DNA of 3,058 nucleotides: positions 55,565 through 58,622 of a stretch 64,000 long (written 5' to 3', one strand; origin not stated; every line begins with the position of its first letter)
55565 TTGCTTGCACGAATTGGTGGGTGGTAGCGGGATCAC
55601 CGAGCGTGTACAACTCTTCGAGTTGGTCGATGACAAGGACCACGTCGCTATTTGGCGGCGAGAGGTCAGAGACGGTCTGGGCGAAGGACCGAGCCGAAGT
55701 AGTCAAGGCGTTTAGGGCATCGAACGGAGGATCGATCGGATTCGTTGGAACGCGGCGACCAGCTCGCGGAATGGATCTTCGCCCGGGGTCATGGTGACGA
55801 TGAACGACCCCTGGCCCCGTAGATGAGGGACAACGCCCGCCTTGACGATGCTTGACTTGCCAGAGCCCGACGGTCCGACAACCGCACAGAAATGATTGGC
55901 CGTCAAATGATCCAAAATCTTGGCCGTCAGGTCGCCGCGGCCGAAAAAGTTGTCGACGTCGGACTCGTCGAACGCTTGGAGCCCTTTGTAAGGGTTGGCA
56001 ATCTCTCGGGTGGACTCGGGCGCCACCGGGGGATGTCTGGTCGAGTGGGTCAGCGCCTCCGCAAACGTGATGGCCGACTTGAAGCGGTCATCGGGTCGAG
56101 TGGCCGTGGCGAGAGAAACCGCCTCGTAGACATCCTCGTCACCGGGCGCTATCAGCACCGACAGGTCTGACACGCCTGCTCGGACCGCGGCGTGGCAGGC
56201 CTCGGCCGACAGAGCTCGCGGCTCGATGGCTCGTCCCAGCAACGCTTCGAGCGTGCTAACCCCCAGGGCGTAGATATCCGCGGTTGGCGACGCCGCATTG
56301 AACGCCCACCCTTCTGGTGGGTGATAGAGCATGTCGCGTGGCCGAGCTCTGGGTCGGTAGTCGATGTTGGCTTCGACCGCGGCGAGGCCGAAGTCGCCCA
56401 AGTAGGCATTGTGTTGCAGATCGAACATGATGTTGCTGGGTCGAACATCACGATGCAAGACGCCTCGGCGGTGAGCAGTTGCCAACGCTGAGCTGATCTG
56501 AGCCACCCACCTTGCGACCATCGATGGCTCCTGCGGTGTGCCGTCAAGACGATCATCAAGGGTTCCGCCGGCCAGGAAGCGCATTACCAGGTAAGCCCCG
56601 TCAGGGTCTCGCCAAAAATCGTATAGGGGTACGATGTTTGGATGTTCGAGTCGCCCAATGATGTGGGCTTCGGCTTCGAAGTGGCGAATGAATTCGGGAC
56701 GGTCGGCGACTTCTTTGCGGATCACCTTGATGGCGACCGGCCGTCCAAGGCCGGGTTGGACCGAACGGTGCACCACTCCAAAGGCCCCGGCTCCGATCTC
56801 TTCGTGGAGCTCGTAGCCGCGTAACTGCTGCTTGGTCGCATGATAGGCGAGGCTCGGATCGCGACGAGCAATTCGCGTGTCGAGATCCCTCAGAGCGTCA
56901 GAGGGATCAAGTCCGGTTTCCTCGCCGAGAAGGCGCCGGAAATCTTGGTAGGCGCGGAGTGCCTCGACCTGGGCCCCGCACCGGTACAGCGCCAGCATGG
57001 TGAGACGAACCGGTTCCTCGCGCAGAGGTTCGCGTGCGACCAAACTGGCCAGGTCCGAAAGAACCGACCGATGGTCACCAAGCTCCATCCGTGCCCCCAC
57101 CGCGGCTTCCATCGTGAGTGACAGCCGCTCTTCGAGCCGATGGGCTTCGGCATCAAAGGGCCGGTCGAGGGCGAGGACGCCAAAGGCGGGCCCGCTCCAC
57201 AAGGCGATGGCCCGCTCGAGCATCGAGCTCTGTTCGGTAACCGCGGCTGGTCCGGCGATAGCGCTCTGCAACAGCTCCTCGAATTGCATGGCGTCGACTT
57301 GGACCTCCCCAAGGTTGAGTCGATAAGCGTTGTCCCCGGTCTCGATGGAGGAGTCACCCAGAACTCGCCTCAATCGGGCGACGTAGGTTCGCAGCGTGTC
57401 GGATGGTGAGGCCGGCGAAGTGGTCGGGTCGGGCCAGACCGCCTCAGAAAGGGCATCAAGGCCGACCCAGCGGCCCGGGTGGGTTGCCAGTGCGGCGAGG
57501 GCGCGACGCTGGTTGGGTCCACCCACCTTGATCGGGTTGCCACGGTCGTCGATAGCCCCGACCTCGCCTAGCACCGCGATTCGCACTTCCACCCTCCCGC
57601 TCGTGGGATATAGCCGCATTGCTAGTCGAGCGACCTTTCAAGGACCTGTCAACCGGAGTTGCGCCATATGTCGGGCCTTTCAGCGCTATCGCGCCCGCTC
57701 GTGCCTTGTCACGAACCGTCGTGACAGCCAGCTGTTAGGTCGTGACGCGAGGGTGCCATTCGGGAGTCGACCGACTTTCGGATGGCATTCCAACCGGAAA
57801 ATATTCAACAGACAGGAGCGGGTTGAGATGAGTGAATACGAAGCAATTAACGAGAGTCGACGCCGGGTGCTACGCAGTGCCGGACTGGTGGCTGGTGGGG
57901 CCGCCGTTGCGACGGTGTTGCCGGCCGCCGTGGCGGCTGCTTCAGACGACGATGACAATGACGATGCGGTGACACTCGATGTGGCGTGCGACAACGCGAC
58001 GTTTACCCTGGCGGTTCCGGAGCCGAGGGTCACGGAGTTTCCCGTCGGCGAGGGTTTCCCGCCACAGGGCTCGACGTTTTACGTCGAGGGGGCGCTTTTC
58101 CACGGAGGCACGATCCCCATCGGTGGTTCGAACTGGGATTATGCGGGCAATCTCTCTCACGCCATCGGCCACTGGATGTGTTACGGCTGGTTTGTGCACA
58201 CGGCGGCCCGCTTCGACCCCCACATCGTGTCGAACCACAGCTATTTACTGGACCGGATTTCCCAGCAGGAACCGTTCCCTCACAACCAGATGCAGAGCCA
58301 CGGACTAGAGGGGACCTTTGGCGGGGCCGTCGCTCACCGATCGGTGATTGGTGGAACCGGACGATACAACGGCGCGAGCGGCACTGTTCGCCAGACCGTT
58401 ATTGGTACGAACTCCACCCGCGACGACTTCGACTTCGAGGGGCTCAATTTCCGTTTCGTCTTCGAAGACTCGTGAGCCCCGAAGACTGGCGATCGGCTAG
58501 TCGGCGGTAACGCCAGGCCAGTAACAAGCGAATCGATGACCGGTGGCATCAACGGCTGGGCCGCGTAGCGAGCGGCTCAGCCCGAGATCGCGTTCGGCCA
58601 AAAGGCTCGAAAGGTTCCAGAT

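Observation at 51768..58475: Candidate new system: SARP-kinase-STAND-WD40 regulator flanked by two paralogous Tat-exported dirigent-like proteins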

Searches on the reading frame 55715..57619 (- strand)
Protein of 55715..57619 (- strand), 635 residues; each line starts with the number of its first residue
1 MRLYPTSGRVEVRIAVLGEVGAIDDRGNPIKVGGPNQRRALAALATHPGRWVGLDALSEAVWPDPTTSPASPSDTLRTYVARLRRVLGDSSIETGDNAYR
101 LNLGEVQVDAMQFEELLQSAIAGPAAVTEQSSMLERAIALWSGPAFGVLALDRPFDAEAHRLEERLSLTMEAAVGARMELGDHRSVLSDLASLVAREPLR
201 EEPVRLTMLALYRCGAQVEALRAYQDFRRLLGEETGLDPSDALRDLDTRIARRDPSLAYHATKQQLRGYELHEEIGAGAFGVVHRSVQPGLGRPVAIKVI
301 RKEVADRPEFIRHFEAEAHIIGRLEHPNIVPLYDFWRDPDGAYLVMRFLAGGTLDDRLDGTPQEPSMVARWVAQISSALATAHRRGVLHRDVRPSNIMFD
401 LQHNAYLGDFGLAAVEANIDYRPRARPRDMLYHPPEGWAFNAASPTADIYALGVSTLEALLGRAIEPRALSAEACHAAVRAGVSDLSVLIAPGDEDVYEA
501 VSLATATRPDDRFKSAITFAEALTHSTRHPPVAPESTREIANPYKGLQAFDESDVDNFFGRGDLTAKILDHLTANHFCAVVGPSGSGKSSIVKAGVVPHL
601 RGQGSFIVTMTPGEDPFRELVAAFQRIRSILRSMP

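Call 12: search_protein_families(library=pfam, proteins=[window:55715-57619:-], max_evalue=0.1)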
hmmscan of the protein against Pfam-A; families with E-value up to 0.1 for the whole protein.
window:55715-57619:- (635 aa): 15 families
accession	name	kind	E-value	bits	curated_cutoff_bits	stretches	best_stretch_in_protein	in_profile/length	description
PF00069.31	Pkinase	-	3e-38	132.1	31.7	1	269-481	1-212/263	Protein kinase domain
PF03704.23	BTAD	-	7.3e-32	111.2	22.1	1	108-250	1-145/146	Bacterial transcriptional activator domain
PF07714.23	PK_Tyr_Ser-Thr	-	7e-27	94.8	23.1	1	270-480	2-218/258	Protein tyrosine and serine/threonine kinase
PF20703.3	nSTAND1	-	1.4e-26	94.4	27.1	1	543-624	1-88/379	Novel STAND NTPase 1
PF00486.34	Trans_reg_C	-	1.8e-07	31.6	26.2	1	35-93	8-68/77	Transcriptional regulatory protein, C terminal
PF03109.22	ABC1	-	2.3e-06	27.4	22.9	1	342-413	143-214/244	ABC1 atypical kinase-like domain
PF13191.12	AAA_16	-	0.00023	22.2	32.6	1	557-631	1-83/167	AAA ATPase domain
PF01636.29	APH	-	0.00059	20.1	23.2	1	347-413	129-197/239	Phosphotransferase enzyme family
PF20720.3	nSTAND3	-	0.011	15.8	27.2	1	566-594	8-36/155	Novel STAND NTPase 3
PF02463.25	SMC_N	-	0.023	14.5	40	1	573-594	22-43/220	RecF/RecN/SMC N terminal domain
PF13555.12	AAA_29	-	0.024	14.8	27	1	577-594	24-41/61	P-loop containing region of AAA domain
PF25201.1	nSTAND6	-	0.045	14.2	27.7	1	559-594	2-37/148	Novel STAND NTPase 6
PF01935.23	DUF87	-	0.047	14.2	23.2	0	577-593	25-41/220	Helicase HerA, central domain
PF13148.11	DUF3987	-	0.086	12.4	27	0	573-600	34-61/364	Protein of unknown function (DUF3987)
PF03193.22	RsgA_GTPase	-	0.089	13.1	30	0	567-594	99-125/174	RsgA GTPase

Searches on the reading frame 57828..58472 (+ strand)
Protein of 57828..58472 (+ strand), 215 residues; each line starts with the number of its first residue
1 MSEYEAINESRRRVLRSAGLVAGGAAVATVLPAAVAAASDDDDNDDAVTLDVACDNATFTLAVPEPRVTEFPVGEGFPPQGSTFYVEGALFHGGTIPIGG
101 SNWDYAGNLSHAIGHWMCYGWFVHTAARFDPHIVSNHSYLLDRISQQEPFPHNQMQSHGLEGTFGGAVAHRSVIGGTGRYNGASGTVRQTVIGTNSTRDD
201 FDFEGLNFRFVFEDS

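Call 12: search_protein_families(library=pfam, proteins=[window:57828-58472:+], max_evalue=0.1)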
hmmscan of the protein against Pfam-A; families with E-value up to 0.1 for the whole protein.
window:57828-58472:+ (215 aa): 1 family
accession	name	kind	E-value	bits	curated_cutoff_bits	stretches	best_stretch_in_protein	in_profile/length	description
PF03018.19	Dirigent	-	0.016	15.4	29.1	1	167-195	105-133/148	Dirigent-like protein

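Call 32: find_homologous_proteins(query=window:57828-58472:+)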
Query window:57828-58472:+ (215 aa): 15 proteins with E <= 0.001 among 1724 candidates.
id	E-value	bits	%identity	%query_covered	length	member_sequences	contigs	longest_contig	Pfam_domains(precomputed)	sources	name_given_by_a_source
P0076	2.6e-143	493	100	100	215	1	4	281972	-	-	-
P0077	4.6e-77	276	60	96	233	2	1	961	-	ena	-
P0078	7.4e-74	266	61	77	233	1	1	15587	-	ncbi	ncbi:MAG: hypothetical protein AAF480_08575 [Actinomycetota bacterium]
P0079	2.3e-64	235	62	76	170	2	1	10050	-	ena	-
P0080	5.3e-54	201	49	98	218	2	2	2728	-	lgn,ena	-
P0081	9.6e-39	151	57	58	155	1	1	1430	-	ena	-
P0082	4.0e-30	123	43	77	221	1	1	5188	-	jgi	jgi:hypothetical protein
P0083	1.7e-29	121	41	77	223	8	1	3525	-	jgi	jgi:hypothetical protein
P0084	1.4e-27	114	39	98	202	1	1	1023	-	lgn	-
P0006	4.0e-25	106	38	90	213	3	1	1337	-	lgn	-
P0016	1.4e-24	105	38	78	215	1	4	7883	-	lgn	-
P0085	1.4e-24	105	38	95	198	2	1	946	-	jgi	jgi:hypothetical protein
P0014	3.7e-24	103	37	90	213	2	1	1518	-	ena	-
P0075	6.3e-23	99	39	94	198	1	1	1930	-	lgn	-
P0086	8.3e-19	86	34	78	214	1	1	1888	-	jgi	jgi:hypothetical protein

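Call 33: find_encoding_contigs(protein=P0078, flank=10000, max_places=2)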
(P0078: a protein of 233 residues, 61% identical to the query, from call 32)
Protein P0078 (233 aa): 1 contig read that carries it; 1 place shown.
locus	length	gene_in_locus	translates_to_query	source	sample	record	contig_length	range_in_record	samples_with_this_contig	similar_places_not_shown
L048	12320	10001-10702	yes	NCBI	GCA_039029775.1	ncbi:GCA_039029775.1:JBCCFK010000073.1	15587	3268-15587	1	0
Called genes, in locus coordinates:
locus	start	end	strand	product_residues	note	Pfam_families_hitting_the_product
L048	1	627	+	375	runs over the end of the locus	PF07730:HisKA_3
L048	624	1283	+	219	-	PF00072:Response_reg, PF00196:GerE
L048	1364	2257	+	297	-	PF00005:ABC_tran, PF13304:AAA_21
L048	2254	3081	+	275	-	PF01061:ABC2_membrane, PF12698:ABC2_membrane_3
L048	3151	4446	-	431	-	PF05977:MFS_3, PF07690:MFS_1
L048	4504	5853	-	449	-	PF00753:Lactamase_B, PF14863:Alkyl_sulf_dimr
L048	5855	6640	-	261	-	PF00378:ECH_1, PF16113:ECH_2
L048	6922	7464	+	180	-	PF04542:Sigma70_r2, PF07638:Sigma70_ECF, PF08281:Sigma70_r4_2, PF04545:Sigma70_r4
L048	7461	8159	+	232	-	-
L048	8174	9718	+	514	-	-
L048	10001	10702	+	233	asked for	-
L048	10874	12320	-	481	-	?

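Call 34: find_encoding_contigs(protein=P0079, flank=10000, max_places=2)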
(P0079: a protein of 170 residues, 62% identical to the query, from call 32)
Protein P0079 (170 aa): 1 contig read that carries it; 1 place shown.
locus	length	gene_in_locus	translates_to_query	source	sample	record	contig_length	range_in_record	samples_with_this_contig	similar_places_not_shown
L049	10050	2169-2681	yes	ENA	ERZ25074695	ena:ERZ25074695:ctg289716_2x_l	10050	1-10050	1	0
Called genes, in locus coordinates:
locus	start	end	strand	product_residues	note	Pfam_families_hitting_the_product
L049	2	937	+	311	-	?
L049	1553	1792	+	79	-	-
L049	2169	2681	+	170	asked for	-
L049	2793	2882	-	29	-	-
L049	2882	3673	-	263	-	PF03009:GDPD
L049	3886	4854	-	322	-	-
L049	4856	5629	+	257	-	PF00005:ABC_tran, PF16326:ABC_tran_CTD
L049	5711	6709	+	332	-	PF03448:MgtE_N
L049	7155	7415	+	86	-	PF06210:DUF1003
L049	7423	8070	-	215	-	-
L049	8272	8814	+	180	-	-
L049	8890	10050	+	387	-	?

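Call 35: find_encoding_contigs(protein=P0076, flank=10000, max_places=6)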
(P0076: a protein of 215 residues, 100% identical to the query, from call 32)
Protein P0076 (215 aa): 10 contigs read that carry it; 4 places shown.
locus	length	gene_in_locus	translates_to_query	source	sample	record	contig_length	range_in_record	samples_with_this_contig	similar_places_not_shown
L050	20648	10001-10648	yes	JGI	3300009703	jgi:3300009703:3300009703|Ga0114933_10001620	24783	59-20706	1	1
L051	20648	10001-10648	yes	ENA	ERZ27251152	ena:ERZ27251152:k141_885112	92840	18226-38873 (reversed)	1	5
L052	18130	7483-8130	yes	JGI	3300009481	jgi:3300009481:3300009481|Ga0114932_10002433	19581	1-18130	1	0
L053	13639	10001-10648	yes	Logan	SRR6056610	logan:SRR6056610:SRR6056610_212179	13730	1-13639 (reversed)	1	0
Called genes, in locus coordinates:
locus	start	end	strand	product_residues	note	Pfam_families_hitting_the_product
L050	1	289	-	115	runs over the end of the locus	?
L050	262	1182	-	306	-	PF08545:ACP_syn_III, PF08541:ACP_syn_III_C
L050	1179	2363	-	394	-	PF00698:Acyl_transf_1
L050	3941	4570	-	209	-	-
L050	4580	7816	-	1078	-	PF20703:nSTAND1, PF24807:WD40_CDC20-Fz (faint), PF12894:ANAPC4_WD40 (faint), PF23393:Beta-prop_WDR90_POC16_2nd (faint), PF23410:Beta-prop_VPS8 (faint), PF25174:Beta-prop_THOC3, PF23381:Beta-prop_IFT122_1st, PF25175:Beta-prop_WDR5 (weak), +6 more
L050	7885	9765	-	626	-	PF00486:Trans_reg_C (weak), PF03704:BTAD, PF00069:Pkinase, PF03109:ABC1 (faint), PF07714:PK_Tyr_Ser-Thr, PF20703:nSTAND1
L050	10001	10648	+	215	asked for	-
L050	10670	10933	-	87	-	-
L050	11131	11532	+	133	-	-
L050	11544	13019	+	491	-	PF03007:WS_DGAT_cat, PF06974:WS_DGAT_C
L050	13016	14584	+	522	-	PF00501:AMP-binding, PF13193:AMP-binding_C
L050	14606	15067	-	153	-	PF11303:DUF3105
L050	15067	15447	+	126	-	-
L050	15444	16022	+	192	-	PF00072:Response_reg, PF03861:ANTAR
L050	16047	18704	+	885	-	PF02739:5_3_exonuc_N, PF01367:5_3_exonuc, PF00476:DNA_pol_A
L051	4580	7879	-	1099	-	PF20703:nSTAND1, PF12894:ANAPC4_WD40 (faint), PF23410:Beta-prop_VPS8 (faint), PF24807:WD40_CDC20-Fz (faint), PF00400:WD40 (faint), PF25174:Beta-prop_THOC3, PF23381:Beta-prop_IFT122_1st, PF25175:Beta-prop_WDR5 (weak), +6 more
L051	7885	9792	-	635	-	PF00486:Trans_reg_C (weak), PF03704:BTAD, PF00069:Pkinase, PF03109:ABC1 (faint), PF07714:PK_Tyr_Ser-Thr, PF20703:nSTAND1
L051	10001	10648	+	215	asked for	-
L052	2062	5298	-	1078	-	PF20703:nSTAND1, PF24807:WD40_CDC20-Fz (faint), PF12894:ANAPC4_WD40 (faint), PF23393:Beta-prop_WDR90_POC16_2nd (faint), PF23410:Beta-prop_VPS8 (faint), PF25174:Beta-prop_THOC3, PF23381:Beta-prop_IFT122_1st, PF25175:Beta-prop_WDR5 (weak), +6 more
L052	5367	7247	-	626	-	PF00486:Trans_reg_C (weak), PF03704:BTAD, PF00069:Pkinase, PF03109:ABC1 (faint), PF07714:PK_Tyr_Ser-Thr, PF20703:nSTAND1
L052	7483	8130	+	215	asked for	-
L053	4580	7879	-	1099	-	PF20703:nSTAND1, PF12894:ANAPC4_WD40 (faint), PF23410:Beta-prop_VPS8 (faint), PF24807:WD40_CDC20-Fz (faint), PF00400:WD40 (faint), PF25174:Beta-prop_THOC3, PF23381:Beta-prop_IFT122_1st, PF25175:Beta-prop_WDR5 (weak), +6 more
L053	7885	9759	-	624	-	PF00486:Trans_reg_C (weak), PF03704:BTAD, PF00069:Pkinase, PF03109:ABC1 (faint), PF07714:PK_Tyr_Ser-Thr, PF20703:nSTAND1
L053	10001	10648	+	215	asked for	-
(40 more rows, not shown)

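Call 41: search_protein_families(library=pfam, proteins=[L048:8174-9718:+, L048:7461-8159:+], max_evalue=0.001)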
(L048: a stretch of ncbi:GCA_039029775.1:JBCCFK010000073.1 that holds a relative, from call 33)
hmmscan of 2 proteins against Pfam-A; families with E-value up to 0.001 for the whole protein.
L048:8174-9718:+ (514 aa): 0 families

L048:7461-8159:+ (232 aa): 0 families

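Call 78: search_protein_families(library=ncbifam, proteins=[window:57828-58472:+], max_evalue=0.01)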
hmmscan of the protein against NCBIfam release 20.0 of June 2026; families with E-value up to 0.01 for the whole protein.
window:57828-58472:+ (215 aa): 1 family
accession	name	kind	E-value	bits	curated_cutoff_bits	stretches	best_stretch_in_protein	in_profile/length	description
TIGR02811.1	formate_TAT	hypoth_equivalog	2.1e-05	24.8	48.45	1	1-45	1-45/66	formate dehydrogenase region TAT target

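Call 79: search_protein_families(library=padloc, proteins=[window:57828-58472:+], max_evalue=0.001)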
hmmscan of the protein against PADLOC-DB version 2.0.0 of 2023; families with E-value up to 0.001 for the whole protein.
window:57828-58472:+ (215 aa): 0 families
